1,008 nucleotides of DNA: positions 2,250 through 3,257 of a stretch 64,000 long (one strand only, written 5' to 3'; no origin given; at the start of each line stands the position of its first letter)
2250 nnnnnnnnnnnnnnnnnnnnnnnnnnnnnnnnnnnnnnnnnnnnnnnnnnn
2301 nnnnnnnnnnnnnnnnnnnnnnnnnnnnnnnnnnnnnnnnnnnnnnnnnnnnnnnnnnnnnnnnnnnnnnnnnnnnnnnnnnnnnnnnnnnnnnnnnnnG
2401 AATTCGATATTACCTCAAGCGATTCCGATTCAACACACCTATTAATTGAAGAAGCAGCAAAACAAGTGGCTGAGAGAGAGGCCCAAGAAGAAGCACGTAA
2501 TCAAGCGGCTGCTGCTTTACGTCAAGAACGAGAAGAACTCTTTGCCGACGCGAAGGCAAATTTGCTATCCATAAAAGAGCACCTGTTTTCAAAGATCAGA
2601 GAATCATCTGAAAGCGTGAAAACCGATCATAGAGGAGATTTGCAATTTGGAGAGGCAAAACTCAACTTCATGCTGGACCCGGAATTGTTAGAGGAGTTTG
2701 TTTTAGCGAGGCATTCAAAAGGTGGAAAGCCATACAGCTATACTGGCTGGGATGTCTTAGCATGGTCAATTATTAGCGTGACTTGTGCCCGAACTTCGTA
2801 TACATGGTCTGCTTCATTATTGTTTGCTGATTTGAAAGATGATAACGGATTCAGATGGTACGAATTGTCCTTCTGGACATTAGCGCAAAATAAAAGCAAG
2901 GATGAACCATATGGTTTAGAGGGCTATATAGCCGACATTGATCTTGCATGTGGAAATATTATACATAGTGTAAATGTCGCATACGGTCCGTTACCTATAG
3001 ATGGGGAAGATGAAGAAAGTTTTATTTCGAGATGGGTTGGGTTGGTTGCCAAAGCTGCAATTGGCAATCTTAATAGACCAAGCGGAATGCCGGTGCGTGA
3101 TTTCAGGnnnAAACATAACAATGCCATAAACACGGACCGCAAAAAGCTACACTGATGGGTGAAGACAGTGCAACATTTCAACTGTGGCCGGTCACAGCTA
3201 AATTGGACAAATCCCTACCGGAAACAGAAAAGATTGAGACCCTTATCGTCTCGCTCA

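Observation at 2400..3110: Kinase C-terminal region: coiled coil followed by an unrecognised Trp/Tyr-rich ~170-aa domain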

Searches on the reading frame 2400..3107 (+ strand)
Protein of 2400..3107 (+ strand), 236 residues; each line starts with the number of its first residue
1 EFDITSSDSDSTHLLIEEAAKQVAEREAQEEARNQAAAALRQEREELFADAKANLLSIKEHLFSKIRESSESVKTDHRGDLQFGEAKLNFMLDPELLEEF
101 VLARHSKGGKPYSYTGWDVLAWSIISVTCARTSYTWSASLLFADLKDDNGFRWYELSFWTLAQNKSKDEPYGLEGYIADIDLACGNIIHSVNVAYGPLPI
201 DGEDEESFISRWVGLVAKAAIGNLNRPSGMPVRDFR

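Call 6: find_homologous_proteins(query=window:2400-3107:+, max_evalue=0.001)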
Query window:2400-3107:+ (236 aa): 13 proteins with E <= 0.001 among 2641 candidates.
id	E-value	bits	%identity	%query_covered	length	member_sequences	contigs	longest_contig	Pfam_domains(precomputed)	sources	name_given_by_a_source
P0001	9.4e-116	403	76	100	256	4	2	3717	-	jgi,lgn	-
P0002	2.8e-98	346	70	94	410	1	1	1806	PF07714.24,PF00069.32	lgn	-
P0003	3.6e-87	310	61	100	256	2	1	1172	-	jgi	-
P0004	1.5e-83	298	61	93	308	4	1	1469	-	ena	-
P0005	2.8e-80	287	59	93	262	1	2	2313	-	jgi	-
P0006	2.0e-79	285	57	95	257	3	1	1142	-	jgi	jgi:hypothetical protein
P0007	5.2e-74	267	58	95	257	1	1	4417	-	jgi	-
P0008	2.8e-67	245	76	57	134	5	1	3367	-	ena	-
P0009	4.0e-57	212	48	100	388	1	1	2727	PF07714.24,PF00069.32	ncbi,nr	ncbi:MAG: protein kinase, partial [Rubrobacteridae bacterium]|nr:protein kinase [Rubrobacteridae bac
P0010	1.8e-39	154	42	93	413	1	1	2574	PF07714.24,PF00069.32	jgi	jgi:serine/threonine protein kinase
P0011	1.6e-36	144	66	43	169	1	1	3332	-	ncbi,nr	ncbi:MAG: hypothetical protein IH993_08050, partial [Proteobacteria bacterium]|nr:hypothetical prote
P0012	1.6e-31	128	56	51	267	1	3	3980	PF00069.32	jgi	jgi:serine/threonine protein kinase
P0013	8.6e-28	116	52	47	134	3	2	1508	-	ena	-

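Call 7: search_solved_structures(query=window:2400-3107:+, max_evalue=10)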
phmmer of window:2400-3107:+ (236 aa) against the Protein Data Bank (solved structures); distinct sequences matched with E-value up to 10: 5.
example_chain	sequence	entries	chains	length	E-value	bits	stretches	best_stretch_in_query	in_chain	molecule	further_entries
5gre_A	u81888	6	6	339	1.4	11.9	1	11-102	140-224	Isocitrate dehydrogenase [NAD] subunit alpha, mitochondrial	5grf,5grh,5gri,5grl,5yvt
6kde_A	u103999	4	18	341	1.4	11.9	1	11-102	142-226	Isocitrate dehydrogenase [NAD] subunit alpha, mitochondrial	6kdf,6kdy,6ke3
6l57_A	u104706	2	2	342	1.4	11.9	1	11-102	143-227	Isocitrate dehydrogenase [NAD] subunit alpha, mitochondrial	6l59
7ce3_A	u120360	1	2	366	1.6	11.7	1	11-102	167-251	Isocitrate dehydrogenase [NAD] subunit alpha, mitochondrial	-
8grb_B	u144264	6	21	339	1.8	11.5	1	12-102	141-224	Isocitrate dehydrogenase [NAD] subunit alpha, mitochondrial | Human IDH3 alpha subunit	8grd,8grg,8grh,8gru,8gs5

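Call 14: find_encoding_contigs(protein=P0007, flank=5000, max_places=4)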
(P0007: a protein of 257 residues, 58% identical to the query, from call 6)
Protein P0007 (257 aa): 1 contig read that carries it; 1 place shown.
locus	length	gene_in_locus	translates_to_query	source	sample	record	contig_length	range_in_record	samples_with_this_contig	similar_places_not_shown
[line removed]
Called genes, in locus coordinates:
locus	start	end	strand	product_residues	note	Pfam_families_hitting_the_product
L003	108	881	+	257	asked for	-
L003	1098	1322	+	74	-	-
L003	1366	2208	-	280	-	-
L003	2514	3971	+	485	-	-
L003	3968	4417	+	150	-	?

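Call 15: find_encoding_contigs(protein=P0001, flank=5000, max_places=4)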
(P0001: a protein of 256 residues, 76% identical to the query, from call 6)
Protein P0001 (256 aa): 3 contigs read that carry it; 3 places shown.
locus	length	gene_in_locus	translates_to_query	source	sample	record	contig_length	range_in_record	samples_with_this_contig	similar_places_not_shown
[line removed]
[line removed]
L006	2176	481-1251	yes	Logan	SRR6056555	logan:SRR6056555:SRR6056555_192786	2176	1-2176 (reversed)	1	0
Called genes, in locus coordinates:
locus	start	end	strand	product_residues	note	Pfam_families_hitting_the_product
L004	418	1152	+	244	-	-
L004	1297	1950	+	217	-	PF00069:Pkinase, PF07714:PK_Tyr_Ser-Thr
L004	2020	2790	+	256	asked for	-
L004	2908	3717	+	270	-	?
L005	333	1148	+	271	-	-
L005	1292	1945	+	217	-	PF00069:Pkinase, PF07714:PK_Tyr_Ser-Thr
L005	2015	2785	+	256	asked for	-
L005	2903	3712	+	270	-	?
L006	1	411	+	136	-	?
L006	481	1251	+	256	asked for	-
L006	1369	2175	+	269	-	?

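Call 23: find_encoding_contigs(protein=P0005, flank=5000, max_places=4)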
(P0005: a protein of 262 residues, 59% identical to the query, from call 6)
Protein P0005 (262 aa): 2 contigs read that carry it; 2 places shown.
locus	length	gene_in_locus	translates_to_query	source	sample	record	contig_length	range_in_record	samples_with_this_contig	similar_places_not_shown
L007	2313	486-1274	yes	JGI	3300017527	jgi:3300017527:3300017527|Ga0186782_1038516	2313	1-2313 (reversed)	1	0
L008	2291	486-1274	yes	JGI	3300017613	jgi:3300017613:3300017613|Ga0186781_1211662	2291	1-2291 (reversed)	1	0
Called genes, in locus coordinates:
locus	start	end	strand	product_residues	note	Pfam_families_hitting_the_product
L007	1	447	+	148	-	?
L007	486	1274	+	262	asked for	-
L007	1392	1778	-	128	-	-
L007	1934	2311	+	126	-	?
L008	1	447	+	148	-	?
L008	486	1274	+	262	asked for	-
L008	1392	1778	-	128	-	-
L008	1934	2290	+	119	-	?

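Call 24: find_encoding_contigs(protein=P0006, flank=5000, max_places=4)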
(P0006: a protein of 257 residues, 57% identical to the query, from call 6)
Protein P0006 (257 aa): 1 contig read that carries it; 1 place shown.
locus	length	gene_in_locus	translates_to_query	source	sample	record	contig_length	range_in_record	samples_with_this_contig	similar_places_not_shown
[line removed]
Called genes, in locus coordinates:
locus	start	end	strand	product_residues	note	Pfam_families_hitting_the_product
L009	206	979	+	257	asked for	-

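Call 25: find_encoding_contigs(protein=P0003, flank=5000, max_places=4)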
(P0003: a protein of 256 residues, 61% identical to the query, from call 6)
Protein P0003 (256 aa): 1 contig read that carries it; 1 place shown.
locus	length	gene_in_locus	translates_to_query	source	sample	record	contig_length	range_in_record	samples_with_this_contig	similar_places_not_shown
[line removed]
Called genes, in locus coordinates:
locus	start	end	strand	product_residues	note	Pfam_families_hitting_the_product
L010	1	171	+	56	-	?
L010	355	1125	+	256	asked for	-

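Call 28: predict_structure(alignment_id=A1)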
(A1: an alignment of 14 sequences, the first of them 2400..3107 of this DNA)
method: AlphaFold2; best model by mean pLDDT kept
length: 236 residues; sequences in the alignment: 14
mean_pLDDT: 77.0   pTM: 0.71
mean pLDDT of the five models: 77.0, 75.8, 73.7, 70.3, 68.6
residues with pLDDT >= 90: 82; 70-90: 77; 50-70: 48; < 50: 29
segments of 3 or more residues with pLDDT < 50: 1-8, 104-111, 165-168, 186-188, 233-236
pLDDT, mean of each block of 10 residues (from residue 1): 44 79 93 88 91 94 93 89 92 74 50 66 90 87 86 81 51 57 53 75 88 93 79 42
secondary structure, 60 per line:
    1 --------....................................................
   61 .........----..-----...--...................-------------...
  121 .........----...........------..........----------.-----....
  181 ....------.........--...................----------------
elements in order: H9-69 E81-83 E86-96 H97-104 E118-129 E134-144 E151-160 H177-184 E191-199 H202-220

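Call 31: search_protein_families(library=pfam, proteins=[L004:337-1152:+, L004:2908-3717:+, L007:1392-1778:-, L007:1934-2311:+, L003:2514-3971:+, L003:1366-2208:-, L003:1098-1322:+], max_evalue=0.1)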
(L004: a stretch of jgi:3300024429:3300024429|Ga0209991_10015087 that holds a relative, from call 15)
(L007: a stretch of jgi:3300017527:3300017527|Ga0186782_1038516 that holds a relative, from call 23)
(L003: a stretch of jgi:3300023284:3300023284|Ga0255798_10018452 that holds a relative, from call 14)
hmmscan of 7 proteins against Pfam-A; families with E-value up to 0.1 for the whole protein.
L004:337-1152:+ (271 aa): 0 families

L004:2908-3717:+ (270 aa): 2 families
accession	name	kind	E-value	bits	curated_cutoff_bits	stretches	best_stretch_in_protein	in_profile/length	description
PF18863.6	AbiJ_NTD4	-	0.0019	19.1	34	1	25-132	25-142/152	AbiJ N-terminal domain 4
PF13222.11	DUF4030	-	0.081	13.4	25.2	0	168-214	97-140/142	Protein of unknown function (DUF4030)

L007:1392-1778:- (128 aa): 0 families

L007:1934-2311:+ (126 aa): 3 families
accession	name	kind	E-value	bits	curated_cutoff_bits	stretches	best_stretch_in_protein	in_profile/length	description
PF13173.12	AAA_14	-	1.8e-20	73.7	27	1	18-123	2-100/129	AAA domain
PF10778.14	DehI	-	0.025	15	28.9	1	14-78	86-145/148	Halocarboxylic acid dehydrogenase DehI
PF13479.12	AAA_24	-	0.039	14.2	27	1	21-100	5-79/195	AAA domain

L003:2514-3971:+ (485 aa): 1 family
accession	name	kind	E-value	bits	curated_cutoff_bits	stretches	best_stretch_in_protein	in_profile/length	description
PF13576.12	Pentapeptide_3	-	0.054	14.2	27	0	58-93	6-41/48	Pentapeptide repeats (9 copies)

L003:1366-2208:- (280 aa): 0 families

L003:1098-1322:+ (74 aa): 0 families

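Call 37: search_protein_representatives(alignment_id=A1)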
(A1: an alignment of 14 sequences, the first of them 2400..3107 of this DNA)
Query: 14 sequences, 304 profile positions. Proteins with E-value up to 0.001 (for the whole library): 1205; up to 1e-10: 749; up to 1e-30: 273. The best 150 are listed.
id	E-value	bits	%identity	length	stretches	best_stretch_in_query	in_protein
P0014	2.3e-157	539.6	-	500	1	1-304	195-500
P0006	2.6e-117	408.0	-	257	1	48-303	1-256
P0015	4.6e-105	367.8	-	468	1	1-289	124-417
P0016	1.0e-83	297.7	-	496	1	1-301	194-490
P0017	1.7e-82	293.7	-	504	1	1-295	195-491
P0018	2.4e-82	293.2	-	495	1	1-303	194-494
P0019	3.1e-79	283.0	-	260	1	48-301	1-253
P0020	1.2e-76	274.5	-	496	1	1-299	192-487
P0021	4.7e-75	269.3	-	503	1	1-304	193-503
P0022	1.0e-73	264.9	-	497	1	1-302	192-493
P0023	1.8e-72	260.8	-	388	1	1-302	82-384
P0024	3.1e-72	260.0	-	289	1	9-301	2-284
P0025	3.2e-72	260.0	-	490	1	1-301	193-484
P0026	4.3e-72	259.6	-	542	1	1-301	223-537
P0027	5.4e-72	259.2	-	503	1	1-301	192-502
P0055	3.3e-54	200.8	-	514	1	1-300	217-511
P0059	1.2e-53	199.0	-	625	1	1-301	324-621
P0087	2.2e-47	178.4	-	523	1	1-301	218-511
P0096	1.8e-46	175.4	-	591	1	1-302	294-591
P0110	1.4e-44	169.2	-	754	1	1-301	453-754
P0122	7.7e-43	163.5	-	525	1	2-300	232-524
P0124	9.0e-43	163.3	-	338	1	73-299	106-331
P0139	6.4e-41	157.2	-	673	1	1-294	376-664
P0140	1.2e-40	156.3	-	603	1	1-299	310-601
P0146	2.5e-40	155.2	-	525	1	1-302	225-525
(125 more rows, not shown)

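Call 86: list_cluster_members(proteins=[P0014, P0016, P0017, P0018, P0020, P0021, P0022, P0025, P0027, P0110])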
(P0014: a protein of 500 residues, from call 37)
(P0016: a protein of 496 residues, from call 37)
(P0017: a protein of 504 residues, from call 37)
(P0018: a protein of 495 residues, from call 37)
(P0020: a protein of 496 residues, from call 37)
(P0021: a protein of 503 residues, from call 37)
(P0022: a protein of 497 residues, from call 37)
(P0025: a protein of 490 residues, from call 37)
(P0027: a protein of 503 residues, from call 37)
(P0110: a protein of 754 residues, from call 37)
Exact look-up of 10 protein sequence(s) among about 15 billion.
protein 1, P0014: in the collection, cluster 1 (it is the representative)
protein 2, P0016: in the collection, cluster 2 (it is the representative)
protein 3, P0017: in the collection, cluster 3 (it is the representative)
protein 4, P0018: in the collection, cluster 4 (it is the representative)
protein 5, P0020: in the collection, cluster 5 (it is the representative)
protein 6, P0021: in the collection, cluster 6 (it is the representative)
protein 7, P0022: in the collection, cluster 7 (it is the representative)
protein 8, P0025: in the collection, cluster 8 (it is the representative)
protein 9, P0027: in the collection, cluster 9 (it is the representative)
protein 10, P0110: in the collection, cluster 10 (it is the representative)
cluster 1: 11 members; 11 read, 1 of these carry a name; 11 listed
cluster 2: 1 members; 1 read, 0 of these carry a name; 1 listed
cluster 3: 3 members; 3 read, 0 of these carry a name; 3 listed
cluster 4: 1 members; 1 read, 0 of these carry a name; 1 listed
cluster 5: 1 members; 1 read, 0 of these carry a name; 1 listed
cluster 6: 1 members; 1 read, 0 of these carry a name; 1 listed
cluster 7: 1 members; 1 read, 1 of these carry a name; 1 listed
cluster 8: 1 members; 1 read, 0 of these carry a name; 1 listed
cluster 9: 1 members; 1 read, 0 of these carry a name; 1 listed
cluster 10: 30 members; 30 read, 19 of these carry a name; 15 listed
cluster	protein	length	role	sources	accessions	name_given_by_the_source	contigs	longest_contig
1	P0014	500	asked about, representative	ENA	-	-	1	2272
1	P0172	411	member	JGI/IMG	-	serine/threonine-protein kinase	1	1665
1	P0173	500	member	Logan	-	-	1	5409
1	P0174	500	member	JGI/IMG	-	-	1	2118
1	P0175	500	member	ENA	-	-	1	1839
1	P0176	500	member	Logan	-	-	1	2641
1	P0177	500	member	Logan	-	-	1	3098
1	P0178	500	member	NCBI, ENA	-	-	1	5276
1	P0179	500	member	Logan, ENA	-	-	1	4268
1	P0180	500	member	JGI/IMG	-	-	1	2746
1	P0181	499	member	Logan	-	-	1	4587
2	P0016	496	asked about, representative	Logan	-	-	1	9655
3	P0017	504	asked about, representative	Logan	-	-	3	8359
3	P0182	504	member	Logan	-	-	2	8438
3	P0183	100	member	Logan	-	-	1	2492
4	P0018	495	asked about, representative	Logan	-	-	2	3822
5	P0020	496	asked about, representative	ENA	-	-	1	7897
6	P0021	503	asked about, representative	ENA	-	-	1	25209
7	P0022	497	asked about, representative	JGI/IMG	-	serine/threonine-protein kinase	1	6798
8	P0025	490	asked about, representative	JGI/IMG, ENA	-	-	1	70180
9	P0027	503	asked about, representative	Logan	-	-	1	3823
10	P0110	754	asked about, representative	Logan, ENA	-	-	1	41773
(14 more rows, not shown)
